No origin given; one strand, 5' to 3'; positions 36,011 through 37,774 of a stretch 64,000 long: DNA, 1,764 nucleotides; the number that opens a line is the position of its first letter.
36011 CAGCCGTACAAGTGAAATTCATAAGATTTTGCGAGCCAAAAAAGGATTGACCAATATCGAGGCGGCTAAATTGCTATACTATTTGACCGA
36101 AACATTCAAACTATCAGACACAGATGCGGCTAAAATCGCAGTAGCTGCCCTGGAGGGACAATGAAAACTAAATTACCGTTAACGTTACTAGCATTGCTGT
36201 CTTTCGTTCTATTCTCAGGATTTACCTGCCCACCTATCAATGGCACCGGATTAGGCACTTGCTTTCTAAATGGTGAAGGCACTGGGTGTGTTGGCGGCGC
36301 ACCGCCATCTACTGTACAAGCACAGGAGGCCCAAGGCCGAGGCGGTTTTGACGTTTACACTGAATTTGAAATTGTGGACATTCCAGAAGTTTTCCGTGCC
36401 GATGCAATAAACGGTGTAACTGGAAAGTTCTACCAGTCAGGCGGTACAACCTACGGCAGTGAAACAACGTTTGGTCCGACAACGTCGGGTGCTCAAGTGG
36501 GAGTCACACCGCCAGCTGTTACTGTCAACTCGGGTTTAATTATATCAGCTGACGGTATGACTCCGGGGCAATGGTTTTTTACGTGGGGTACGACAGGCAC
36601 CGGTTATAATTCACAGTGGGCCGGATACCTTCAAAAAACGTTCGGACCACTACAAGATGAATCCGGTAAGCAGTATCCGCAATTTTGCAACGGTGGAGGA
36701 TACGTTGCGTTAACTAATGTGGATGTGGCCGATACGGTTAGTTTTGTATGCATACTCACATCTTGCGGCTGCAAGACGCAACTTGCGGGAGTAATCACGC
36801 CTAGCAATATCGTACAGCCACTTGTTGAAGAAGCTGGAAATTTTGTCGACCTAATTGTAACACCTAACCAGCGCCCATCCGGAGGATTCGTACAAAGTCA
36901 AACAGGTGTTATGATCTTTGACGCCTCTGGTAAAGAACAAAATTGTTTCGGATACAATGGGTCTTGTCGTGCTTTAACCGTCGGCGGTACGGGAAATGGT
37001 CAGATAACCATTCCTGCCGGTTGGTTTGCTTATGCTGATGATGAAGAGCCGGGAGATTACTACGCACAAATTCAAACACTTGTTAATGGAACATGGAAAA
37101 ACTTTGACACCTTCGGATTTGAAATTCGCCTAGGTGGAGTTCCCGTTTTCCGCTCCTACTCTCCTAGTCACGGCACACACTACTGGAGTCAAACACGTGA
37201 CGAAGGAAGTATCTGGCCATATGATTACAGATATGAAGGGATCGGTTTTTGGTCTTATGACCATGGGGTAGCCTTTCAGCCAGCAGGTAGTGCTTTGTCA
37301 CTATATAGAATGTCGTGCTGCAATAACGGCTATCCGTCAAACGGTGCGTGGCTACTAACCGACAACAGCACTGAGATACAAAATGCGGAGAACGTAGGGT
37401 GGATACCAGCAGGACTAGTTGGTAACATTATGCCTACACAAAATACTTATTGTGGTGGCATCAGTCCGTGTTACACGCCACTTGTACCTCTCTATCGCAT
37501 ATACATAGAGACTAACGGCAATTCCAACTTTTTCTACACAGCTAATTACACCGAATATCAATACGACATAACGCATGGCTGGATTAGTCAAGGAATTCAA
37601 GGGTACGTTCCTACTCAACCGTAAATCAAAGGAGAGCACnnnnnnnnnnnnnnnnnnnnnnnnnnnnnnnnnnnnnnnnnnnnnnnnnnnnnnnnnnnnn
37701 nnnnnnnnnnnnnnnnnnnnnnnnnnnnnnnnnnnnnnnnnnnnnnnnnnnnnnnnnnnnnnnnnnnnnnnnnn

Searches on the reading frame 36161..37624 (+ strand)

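Call 7: search_protein_families(library=phrogs, proteins=[window:36161-37624:+], max_evalue=0.00001)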
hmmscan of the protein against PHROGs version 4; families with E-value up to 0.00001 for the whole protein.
window:36161-37624:+ (487 aa): 0 families

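Call 10: search_protein_families(library=pfam, proteins=[window:36161-37624:+], max_evalue=0.001)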
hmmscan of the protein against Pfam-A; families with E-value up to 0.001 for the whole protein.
window:36161-37624:+ (487 aa): 1 family
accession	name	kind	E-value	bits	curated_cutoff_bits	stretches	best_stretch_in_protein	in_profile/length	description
PF18885.6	DUF5648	-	1.1e-15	58.5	25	2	392-485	8-87/134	Domain of unknown function (DUF5648)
